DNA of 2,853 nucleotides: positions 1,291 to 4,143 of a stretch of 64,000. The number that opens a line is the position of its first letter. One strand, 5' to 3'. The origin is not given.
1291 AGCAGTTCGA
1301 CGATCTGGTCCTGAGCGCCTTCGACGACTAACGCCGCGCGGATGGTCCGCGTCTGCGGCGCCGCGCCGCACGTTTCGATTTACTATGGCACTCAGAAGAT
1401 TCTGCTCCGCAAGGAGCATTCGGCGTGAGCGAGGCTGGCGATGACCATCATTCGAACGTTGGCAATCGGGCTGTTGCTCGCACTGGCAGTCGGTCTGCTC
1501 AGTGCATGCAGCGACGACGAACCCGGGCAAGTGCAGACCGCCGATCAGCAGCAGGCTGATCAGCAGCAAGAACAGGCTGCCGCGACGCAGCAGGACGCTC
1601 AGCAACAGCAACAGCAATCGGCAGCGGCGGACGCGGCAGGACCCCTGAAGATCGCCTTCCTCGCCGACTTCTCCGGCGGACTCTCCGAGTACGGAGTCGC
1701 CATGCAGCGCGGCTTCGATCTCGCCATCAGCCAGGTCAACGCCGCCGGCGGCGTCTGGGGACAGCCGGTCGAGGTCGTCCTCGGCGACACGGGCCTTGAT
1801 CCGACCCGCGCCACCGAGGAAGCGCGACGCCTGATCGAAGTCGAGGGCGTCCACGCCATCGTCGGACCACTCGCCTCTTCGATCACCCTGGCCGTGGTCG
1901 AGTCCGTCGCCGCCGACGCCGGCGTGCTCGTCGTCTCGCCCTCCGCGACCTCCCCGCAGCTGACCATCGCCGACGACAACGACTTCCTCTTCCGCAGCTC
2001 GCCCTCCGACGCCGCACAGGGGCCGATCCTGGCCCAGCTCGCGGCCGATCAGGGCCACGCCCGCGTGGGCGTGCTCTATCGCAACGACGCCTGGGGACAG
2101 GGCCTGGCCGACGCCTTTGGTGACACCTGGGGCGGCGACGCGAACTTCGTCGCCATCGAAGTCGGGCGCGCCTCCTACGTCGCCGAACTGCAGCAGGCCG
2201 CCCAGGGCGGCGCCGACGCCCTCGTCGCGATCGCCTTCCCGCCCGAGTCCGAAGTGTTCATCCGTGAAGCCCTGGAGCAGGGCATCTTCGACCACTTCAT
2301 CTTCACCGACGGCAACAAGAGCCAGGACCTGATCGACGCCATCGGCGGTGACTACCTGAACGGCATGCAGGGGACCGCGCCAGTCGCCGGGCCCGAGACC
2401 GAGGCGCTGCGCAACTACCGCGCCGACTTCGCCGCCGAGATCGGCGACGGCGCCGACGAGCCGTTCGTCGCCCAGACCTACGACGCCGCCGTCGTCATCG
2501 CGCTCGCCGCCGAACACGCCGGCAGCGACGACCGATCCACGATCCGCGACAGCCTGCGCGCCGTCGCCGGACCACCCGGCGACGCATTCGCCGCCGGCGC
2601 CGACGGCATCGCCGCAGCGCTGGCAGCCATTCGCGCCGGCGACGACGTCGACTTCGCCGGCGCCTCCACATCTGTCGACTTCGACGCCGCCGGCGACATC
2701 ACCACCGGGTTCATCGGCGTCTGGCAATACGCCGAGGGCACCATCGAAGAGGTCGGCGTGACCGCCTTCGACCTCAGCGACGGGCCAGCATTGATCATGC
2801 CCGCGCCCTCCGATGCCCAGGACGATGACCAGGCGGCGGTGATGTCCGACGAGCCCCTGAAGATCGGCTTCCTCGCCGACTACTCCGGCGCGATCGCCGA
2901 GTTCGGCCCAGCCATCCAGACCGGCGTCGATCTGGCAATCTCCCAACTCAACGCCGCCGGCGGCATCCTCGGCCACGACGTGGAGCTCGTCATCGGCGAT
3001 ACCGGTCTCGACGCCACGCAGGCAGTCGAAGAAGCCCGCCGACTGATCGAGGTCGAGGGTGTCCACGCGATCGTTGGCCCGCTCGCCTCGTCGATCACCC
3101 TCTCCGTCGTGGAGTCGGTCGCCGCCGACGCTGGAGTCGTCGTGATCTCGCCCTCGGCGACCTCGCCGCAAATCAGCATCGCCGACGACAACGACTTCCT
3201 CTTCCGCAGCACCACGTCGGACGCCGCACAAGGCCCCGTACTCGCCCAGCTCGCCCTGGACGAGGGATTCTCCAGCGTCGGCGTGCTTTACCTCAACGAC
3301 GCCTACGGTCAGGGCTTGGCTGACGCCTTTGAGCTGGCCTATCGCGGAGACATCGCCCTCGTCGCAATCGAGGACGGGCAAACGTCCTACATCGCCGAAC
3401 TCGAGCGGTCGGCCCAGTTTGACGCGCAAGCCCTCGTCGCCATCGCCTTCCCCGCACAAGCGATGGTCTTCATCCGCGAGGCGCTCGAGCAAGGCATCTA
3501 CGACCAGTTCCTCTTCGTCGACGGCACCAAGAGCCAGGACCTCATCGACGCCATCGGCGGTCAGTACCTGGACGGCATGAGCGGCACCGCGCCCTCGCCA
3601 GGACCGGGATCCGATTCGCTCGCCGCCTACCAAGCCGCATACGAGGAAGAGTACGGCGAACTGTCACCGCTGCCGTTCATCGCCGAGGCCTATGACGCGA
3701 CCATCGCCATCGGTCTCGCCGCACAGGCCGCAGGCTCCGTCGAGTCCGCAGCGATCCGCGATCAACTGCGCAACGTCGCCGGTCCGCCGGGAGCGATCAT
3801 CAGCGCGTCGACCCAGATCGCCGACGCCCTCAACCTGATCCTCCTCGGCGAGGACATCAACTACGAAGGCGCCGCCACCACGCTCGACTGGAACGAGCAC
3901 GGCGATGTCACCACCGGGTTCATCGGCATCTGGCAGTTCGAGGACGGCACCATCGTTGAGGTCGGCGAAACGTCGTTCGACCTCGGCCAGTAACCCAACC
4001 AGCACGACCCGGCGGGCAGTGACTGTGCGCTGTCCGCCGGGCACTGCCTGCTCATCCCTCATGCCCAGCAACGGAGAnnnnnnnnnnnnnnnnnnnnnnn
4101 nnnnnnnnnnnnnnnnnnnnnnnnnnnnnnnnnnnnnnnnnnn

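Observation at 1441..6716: Three consecutive LivJ-type binding-protein genes, one an internal tandem duplication (two complete PBP domains), serving a single permease/ATPase set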

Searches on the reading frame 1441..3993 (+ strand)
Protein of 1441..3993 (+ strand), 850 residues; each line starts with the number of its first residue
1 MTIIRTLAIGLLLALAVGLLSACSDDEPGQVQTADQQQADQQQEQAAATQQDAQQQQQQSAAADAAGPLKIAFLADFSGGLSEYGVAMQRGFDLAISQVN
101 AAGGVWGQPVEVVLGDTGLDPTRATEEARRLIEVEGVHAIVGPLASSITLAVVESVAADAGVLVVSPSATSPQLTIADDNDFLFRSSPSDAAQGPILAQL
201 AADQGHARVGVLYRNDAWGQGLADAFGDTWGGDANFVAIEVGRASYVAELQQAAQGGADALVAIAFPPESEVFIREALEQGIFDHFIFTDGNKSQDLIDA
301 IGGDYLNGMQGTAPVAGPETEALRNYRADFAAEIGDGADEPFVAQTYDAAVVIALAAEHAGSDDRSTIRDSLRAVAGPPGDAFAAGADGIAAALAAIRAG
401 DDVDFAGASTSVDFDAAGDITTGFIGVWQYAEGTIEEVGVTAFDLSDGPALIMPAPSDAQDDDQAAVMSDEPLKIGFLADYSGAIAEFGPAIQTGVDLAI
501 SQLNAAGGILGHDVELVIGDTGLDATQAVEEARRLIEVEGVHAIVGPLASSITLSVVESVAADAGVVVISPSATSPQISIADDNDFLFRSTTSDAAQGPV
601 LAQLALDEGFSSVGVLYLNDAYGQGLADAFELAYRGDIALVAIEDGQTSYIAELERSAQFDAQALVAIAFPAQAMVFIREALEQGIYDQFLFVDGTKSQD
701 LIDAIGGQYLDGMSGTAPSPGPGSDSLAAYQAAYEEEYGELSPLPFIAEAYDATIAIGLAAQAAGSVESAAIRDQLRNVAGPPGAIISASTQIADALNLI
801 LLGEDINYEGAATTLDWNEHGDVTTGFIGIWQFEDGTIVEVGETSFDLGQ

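Call 3: search_protein_families(library=pfam, proteins=[window:1441-3993:+])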
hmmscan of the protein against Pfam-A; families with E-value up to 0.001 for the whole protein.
window:1441-3993:+ (850 aa): 3 families
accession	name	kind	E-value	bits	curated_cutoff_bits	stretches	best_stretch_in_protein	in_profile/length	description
PF13458.12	Peripla_BP_6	-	1e-103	348.1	31.7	2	472-779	1-311/343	Periplasmic binding protein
PF01094.35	ANF_receptor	-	3.2e-61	207.8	25.4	2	89-429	3-349/353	Receptor family ligand binding region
PF13433.12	Peripla_BP_5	-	7.3e-26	91.6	27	2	473-557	1-85/363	Periplasmic binding protein domain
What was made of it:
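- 1642..2781 (+): N-terminal LivJ-type binding domain (aa 68-447). Pfam Peripla_BP_6 (call 3).
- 2854..3993 (+): C-terminal LivJ-type binding domain (aa 472-850) plus the stop codon. Pfam best stretch covers residues 472-779 (call 3).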

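Call 7: find_homologous_proteins(query=window:1441-3990:+, max_evalue=1e-10)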
Query window:1441-3990:+ (850 aa): 173 proteins with E <= 1e-10 among 8000 candidates; the best 120 are listed.
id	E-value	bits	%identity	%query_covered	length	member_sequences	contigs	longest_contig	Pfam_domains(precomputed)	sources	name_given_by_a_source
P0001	0.0e+0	1686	93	100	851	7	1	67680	PF01094.35,PF13433.13,PF13458.13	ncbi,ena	-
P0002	0.0e+0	1363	75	100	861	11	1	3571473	PF01094.35,PF13433.13,PF13458.13,PF04348.20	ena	-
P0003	0.0e+0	1350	74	99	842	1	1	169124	PF01094.35,PF13433.13,PF13458.13,PF04348.20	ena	-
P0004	0.0e+0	1349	73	100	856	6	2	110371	PF01094.35,PF13433.13,PF13458.13,PF04348.20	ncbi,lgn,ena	-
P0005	0.0e+0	1332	74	100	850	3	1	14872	PF01094.35,PF13433.13,PF13458.13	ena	-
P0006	0.0e+0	1328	75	93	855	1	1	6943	PF01094.35,PF13433.13,PF13458.13,PF04348.20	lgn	-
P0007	0.0e+0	1319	73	100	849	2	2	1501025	PF01094.35,PF13433.13,PF13458.13,PF04348.20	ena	-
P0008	0.0e+0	1316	73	99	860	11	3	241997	PF01094.35,PF13433.13,PF13458.13,PF04348.20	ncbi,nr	ncbi:MAG: ABC transporter substrate-binding protein [Chloroflexi bacterium]|nr:ABC transporter subst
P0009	0.0e+0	1310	73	99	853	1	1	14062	PF01094.35,PF13433.13,PF13458.13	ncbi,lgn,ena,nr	ncbi:MAG: ABC transporter substrate-binding protein [Chloroflexi bacterium]|nr:ABC transporter subst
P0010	0.0e+0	1290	76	92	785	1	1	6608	PF01094.35,PF13433.13,PF13458.13,PF04348.20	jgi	jgi:ABC-type branched-subunit amino acid transport system substrate-binding protein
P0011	0.0e+0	1227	69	97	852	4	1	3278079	PF01094.35,PF13433.13,PF13458.13,PF04348.20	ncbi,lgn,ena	-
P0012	0.0e+0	1222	67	92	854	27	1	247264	PF01094.35,PF13433.13,PF13458.13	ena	-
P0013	0.0e+0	1218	69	92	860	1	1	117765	PF01094.35,PF13433.13,PF13458.13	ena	-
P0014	0.0e+0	1211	67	100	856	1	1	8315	PF01094.35,PF13433.13,PF13458.13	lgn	-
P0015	0.0e+0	1205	69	92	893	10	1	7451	PF01094.35,PF13433.13,PF13458.13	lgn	-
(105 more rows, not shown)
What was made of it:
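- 118 full-length homologues of about 850 aa (call 7).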

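Call 8: search_solved_structures(query=window:1441-3990:+, max_evalue=0.00001)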
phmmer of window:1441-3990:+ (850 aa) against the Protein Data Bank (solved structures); distinct sequences matched with E-value up to 0.00001: 27.
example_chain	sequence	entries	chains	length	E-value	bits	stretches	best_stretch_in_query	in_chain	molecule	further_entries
4gnr_A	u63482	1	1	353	2e-30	109.1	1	469-779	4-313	ABC transporter substrate-binding protein-branched chain amino acid transport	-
2lbp_A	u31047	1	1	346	2.9e-25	92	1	69-374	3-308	LEUCINE-BINDING PROTEIN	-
3ip5_A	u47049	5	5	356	4.7e-24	88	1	71-376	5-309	ABC transporter, substrate binding protein (Amino acid)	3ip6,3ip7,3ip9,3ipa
1usg_A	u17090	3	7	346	5.3e-24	87.8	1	69-374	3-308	LEUCINE-SPECIFIC BINDING PROTEIN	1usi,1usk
3td9_A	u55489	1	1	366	8e-24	87.2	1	473-785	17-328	Branched chain amino acid ABC transporter, periplasmic amino acid-binding protein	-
3ipc_A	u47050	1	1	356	8.6e-24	87.1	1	71-376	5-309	ABC transporter, substrate binding protein (Amino acid)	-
1z15_A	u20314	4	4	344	1.5e-22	83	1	69-372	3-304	Leu/Ile/Val-binding protein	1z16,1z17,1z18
2liv_A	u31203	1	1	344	6.1e-22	81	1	69-372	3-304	LEUCINE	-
8z0g_A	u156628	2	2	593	2e-20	76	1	60-374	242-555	Leu/Ile/Val-binding protein,Leu/Ile/Val-binding protein,mNeonGreen | NeIle,Leu/Ile/Val-binding protein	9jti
4n0q_A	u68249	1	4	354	9.5e-20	73.8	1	473-775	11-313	Leu/Ile/Val-binding protein homolog 3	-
3hut_A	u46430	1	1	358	7.1e-19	70.9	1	473-776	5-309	putative branched-chain amino acid ABC transporter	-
4mlc_A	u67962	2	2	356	7.3e-19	70.8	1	89-229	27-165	Extracellular ligand-binding receptor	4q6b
3i45_A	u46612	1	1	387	1.4e-17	66.6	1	84-376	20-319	Twin-arginine translocation pathway signal protein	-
4q6w_A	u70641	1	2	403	3e-14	55.6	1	60-333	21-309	Putative leu/ile/val-binding protein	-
4mpt_A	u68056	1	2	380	3.7e-14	55.3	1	64-333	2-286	Putative leu/ile/val-binding protein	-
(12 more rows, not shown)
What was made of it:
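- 2854..3993 (+): 4GNR sequence hit E 2e-30 (call 8).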

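Call 16: find_related_loci(query=A1, collection=genome_contigs, flank=10000)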
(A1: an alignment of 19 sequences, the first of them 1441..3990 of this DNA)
Query A1 (850 aa) in genome_contigs; peptide patterns used: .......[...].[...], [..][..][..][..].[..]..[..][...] (x = any residue, [..] = any of these).
546 stretches matched a pattern; 508 encode a relative of the query (tblastn E <= 1e-3); the best 80 are kept; 78 distinct loci.
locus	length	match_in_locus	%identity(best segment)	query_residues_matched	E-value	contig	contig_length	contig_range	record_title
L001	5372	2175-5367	93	1-850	0e+0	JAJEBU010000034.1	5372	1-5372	MAG: Dehalococcoidia bacterium isolate jk18x9bins.53 k141_460572, whole genome shotgun sequence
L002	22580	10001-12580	75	1-848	0e+0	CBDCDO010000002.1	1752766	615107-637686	MAG: Dehalococcoidia bacterium isolate 8a6c8105-bb6e-4bad-94d5-fb500f7a6651 genome assembly, contig: contig_2, whole gen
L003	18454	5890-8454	74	2-850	0e+0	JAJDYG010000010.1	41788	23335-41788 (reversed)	MAG: Dehalococcoidia bacterium isolate jk18x34bins.13 k141_339368, whole genome shotgun sequence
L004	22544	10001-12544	73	4-848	0e+0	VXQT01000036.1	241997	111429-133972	MAG: Chloroflexi bacterium isolate SB0664_bin_15 NODE_31_length_241997_cov_61.070740, whole genome shotgun sequence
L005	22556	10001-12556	73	1-848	0e+0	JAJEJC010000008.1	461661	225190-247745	MAG: Dehalococcoidia bacterium isolate p16x63bins.52 k141_786611, whole genome shotgun sequence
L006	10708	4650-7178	73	4-848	0e+0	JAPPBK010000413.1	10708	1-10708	MAG: Chloroflexota bacterium isolate IRC2_bin_8 NODE_922_length_10708_cov_8.70881, whole genome shotgun sequence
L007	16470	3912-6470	67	2-850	0e+0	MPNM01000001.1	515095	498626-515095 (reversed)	MAG: Chloroflexi bacterium bin125 NODE_6_length_515095_cov_23.522_ID_11, whole genome shotgun sequence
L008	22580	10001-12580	66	2-850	0e+0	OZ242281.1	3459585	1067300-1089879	MAG: Dehalococcoidia bacterium isolate 5b41c312-3693-4c79-a24d-842b6111755b genome assembly, chromosome: 1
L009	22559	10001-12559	66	2-850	0e+0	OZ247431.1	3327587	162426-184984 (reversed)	MAG: Dehalococcoidia bacterium isolate c15901d5-d28f-4d5c-bcfc-8c60e7bd0c97 genome assembly, chromosome: 1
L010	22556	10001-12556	65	2-848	0e+0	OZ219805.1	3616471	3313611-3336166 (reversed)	MAG: Dehalococcoidia bacterium isolate c58c6e01-4a6e-4794-97be-e35f15c585e3 genome assembly, chromosome: 3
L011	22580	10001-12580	65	2-848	0e+0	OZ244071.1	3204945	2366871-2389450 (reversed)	MAG: Dehalococcoidia bacterium isolate 772cc28d-f118-45af-92c8-bcb28103da5b genome assembly, chromosome: 1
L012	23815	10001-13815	67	23-850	0e+0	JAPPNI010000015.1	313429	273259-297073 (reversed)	MAG: Chloroflexota bacterium isolate RHO3_bin_68 NODE_33_length_313429_cov_28.855313, whole genome shotgun sequence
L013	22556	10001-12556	65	3-850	0e+0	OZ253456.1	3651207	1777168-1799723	MAG: Dehalococcoidia bacterium isolate 4ae44683-8927-4024-8904-3ea2ed4a1db5 genome assembly, chromosome: 1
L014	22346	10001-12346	69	52-848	0e+0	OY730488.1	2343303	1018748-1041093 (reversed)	MAG: Dehalococcoidia bacterium isolate c17ab466-9012-4dfd-ba8a-0af8548777ee genome assembly, chromosome: 1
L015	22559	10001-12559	66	2-848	0e+0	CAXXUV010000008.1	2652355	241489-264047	MAG: Dehalococcoidia bacterium isolate 53e0c16e-ff2d-4f84-9f2e-96c73ee24ba6 genome assembly, contig: contig_8, whole gen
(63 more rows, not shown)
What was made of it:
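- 78 loci, all from Dehalococcoidia, Chloroflexota or SAR202 genomes (call 16). Many lie on complete long-read chromosomes of 2.3-3.6 Mb (call 16).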

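Call 46: predict_structure(alignment_id=A1)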
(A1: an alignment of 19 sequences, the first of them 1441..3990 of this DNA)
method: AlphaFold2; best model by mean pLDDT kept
length: 850 residues; sequences in the alignment: 19
mean_pLDDT: 84.9   pTM: 0.50
mean pLDDT of the five models: 84.9, 82.7, 82.0, 80.8, 80.1
residues with pLDDT >= 90: 420; 70-90: 342; 50-70: 31; < 50: 57
segments of 3 or more residues with pLDDT < 50: 19-64, 457-467
pLDDT, mean of each block of 10 residues (from residue 1): 66 59 34 28 28 30 65 92 90 97 96 93 93 95 87 91 89 78 89 90 88 91 89 89 91 88 93 93 92 89 88 81 92 89 92 96 91 87 94 95 88 82 87 87 72 55 44 92 83 94 86 91 89 91 92 91 93 85 89 91 96 95 93 95 90 94 94 93 95 91 90 89 79 90 86 95 89 90 81 82 84 84 88 90 84
secondary structure, 60 per line:
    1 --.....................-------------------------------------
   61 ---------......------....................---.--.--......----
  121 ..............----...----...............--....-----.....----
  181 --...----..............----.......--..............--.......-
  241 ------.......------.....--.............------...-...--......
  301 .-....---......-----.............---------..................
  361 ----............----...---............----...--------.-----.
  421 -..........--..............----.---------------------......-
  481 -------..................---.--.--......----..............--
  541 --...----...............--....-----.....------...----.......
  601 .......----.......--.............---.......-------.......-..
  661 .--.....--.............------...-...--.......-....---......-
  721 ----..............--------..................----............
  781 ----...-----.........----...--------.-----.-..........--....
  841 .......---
elements in order (helices of 4 or more, strands of 3 or more residues): H3-23 E70-75 H82-101 E111-116 H121-134 E139-141 H146-160 E163-166 H172-176 E183-185 H190-203 E208-214 H217-229 E233-239 H247-253 E260-264 H267-279 E286-288 H295-301 H303-306 E310-315 H321-333 H343-360 H365-376 E381-383 H387-398 E403-405 E422-431 E434-444 E474-479 H488-505 E515-520 H525-538 E543-545 H550-564 E567-570 H576-580 E587-589 H594-607 E612-618 H621-633 E637-643 H651-657 E664-668 H671-683 E690-692 H699-705 H707-710 E714-719 H725-738 H747-764 H769-780 E785-787 H793-801 E806-808 E825-834 E837-847
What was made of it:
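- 1441..1509 (+): Signal peptide with lipobox (LLSA-C23) of the two-domain binding protein. AF2 predicts a helix over residues 3-23 (call 46).
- AF2 gives domain pLDDT about 90, disordered segments at 19-64 and 457-467, and pTM 0.50 (call 46).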

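Call 54: search_protein_families(library=ncbifam, proteins=[window:1441-3993:+], max_evalue=1e-10)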
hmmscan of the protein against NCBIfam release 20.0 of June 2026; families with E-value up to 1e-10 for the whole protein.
window:1441-3993:+ (850 aa): 3 families
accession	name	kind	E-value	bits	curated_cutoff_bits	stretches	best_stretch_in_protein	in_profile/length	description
NF011933.0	PRK15404.1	subfamily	1.4e-67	228.4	477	2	60-374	18-332/370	high-affinity branched-chain amino acid ABC transporter substrate-binding protein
TIGR03669.1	urea_ABC_arch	equivalog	6.4e-22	78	494.8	0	473-551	1-79/375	urea ABC transporter substrate-binding protein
TIGR03407.1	urea_ABC_UrtA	exception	1e-19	70.7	492.75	0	474-555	2-83/361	urea ABC transporter substrate-binding protein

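Call 64: fold_search(model_id=the predicted structure, library=pdb)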
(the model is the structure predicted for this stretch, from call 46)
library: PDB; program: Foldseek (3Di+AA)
matches with E <= 10: 1792; with E <= 0.001: 946
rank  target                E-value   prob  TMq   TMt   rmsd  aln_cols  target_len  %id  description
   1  4gnr                  1.2e-25  1.00  0.38  0.88   2.7       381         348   25  1.0 Angstrom resolution crystal structure of the branched-chain amino acid transporter substrate binding protein LivJ fr (released 2012-09-05)
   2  3td9                  1.8e-24  1.00  0.38  0.89   2.4       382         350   23  Crystal structure of a Leucine binding protein LivK (TM1135) from Thermotoga maritima MSB8 at 1.90 A resolution (released 2011-09-07)
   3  4n0q_A                5.3e-23  1.00  0.38  0.89   2.5       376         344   22  Crystal Structure of an ABC transporter, substrate-binding protein from Brucella melitensis 16M in complex with L-Leuc (released 2013-11-06)
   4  3hut                  6.6e-22  1.00  0.31  0.65   6.1       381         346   23  Crystal structure of a putative branched-chain amino acid ABC transporter from Rhodospirillum rubrum (released 2009-06-30)
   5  3ipc                  1.2e-21  1.00  0.37  0.87   2.9       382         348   23  Structure of ATU2422-GABA F77A mutant receptor in complex with leucine (released 2010-07-14)
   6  4n0q_B                1.6e-21  1.00  0.38  0.89   2.6       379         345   22  Crystal Structure of an ABC transporter, substrate-binding protein from Brucella melitensis 16M in complex with L-Leuc (released 2013-11-06)
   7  3ip5                  2.6e-21  1.00  0.37  0.87   2.9       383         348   23  Structure of Atu2422-GABA receptor in complex with alanine (released 2010-07-14)
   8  1z15                  2.5e-20  1.00  0.28  0.56   7.6       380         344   22  Crystal structure analysis of periplasmic Leu/Ile/Val-binding protein in superopen form (released 2005-10-04)
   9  4q6w_A                4.0e-20  1.00  0.37  0.80   4.4       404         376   20  Crystal Structure of Periplasmic Binding Protein type 1 from Bordetella pertussis Tohama I complexed with 3-Hydroxy Be (released 2014-07-02)
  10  2lbp                  1.6e-19  1.00  0.31  0.66   5.9       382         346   23  STRUCTURE OF THE L-LEUCINE-BINDING PROTEIN REFINED AT 2.4 ANGSTROMS RESOLUTION AND COMPARISON WITH THE LEU(SLASH)ILE(SLA (released 1989-07-12)
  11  4evq_A                2.3e-19  1.00  0.37  0.82   3.3       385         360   16  Crystal structure of ABC transporter from R. palustris - solute binding protein (RPA0668) in complex with 4-hydroxyben (released 2012-05-23)
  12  3h5l_A                2.5e-19  1.00  0.34  0.67   6.8       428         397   18  Crystal structure of a putative branched-chain amino acid ABC transporter from Silicibacter pomeroyi (released 2009-05-05)
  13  1usg                  2.7e-19  1.00  0.27  0.55   7.8       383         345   23  L-leucine-binding protein, apo form (released 2003-12-18)
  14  4mpt_A                2.8e-19  1.00  0.37  0.82   2.9       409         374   19  Crystal Structure of Periplasmic binding Protein Type 1 from Bordetella pertussis Tohama I (released 2013-12-11)
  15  3i45                  2.8e-19  1.00  0.36  0.76   4.1       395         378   22  CRYSTAL STRUCTURE OF putative twin-arginine translocation pathway signal protein from Rhodospirillum rubrum Atcc 11170 (released 2009-07-14)
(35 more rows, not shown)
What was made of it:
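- On LivJ-type substrate-binding protein (Pfam Peripla_BP_6; HAAT family; type I/cluster B): The AF2 model (domain pLDDT about 90, call 46) matches 4GNR, 3TD9 and 4N0Q with TM-scores of 0.88-0.89 normalised to the target (call 64).
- On GlnPQ-type tandem substrate-binding domains: Its fold is LivJ-type, cluster B (calls 3, 46, 64).
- Closest known: Streptococcus pneumoniae LivJ. Same: Best sequence and structure match (E 2e-30; TM-score 0.88 normalised to the target; calls 8, 64).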
